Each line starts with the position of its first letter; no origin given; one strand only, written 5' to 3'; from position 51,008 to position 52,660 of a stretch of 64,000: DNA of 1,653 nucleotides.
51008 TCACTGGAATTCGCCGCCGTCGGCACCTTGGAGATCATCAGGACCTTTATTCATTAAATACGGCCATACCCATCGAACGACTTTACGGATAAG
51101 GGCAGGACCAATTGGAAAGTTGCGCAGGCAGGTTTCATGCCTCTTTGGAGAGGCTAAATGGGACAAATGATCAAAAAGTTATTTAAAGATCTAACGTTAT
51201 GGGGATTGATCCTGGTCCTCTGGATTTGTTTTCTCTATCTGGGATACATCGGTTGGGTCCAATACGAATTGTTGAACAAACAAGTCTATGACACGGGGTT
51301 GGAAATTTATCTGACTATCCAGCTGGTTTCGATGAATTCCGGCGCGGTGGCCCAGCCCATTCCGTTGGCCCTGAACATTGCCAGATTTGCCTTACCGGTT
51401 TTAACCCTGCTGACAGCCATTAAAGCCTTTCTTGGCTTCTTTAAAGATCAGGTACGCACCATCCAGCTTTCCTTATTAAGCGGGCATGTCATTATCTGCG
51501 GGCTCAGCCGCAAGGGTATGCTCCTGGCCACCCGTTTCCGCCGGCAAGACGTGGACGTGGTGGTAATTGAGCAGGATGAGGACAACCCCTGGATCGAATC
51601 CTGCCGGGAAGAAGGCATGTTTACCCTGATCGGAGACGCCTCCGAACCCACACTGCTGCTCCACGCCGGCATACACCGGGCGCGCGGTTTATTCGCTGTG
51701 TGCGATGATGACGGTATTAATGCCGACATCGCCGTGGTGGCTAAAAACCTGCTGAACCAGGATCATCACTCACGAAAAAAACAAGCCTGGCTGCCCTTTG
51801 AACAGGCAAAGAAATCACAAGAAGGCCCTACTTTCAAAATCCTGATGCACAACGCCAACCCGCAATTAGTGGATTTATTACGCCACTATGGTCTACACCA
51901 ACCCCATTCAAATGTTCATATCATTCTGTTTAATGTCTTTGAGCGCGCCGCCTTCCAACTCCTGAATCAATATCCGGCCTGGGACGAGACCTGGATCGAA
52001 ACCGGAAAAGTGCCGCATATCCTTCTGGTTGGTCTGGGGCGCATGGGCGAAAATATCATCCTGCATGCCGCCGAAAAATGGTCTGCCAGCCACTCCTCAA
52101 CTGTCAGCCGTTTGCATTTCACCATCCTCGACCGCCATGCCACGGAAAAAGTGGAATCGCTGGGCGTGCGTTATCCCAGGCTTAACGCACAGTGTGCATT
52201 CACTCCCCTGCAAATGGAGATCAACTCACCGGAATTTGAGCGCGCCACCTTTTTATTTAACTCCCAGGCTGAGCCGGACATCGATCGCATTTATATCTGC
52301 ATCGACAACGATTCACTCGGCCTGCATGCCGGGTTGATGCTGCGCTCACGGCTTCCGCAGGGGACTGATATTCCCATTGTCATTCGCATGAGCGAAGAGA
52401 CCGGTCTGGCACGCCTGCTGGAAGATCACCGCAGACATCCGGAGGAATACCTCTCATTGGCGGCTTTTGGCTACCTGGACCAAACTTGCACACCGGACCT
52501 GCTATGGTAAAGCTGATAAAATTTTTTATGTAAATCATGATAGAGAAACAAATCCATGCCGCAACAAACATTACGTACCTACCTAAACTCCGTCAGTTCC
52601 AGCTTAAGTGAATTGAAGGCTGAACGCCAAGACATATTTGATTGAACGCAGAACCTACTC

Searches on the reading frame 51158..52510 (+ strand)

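Call 75: search_protein_families(library=pfam, proteins=[window:51158-52510:+], max_evalue=0.00001)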
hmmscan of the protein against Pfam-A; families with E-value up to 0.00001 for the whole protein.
window:51158-52510:+ (450 aa): 1 family
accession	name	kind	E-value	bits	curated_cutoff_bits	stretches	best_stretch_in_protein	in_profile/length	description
PF02254.24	TrkA_N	-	1.1e-18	68.1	23.8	1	111-200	1-88/116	TrkA-N domain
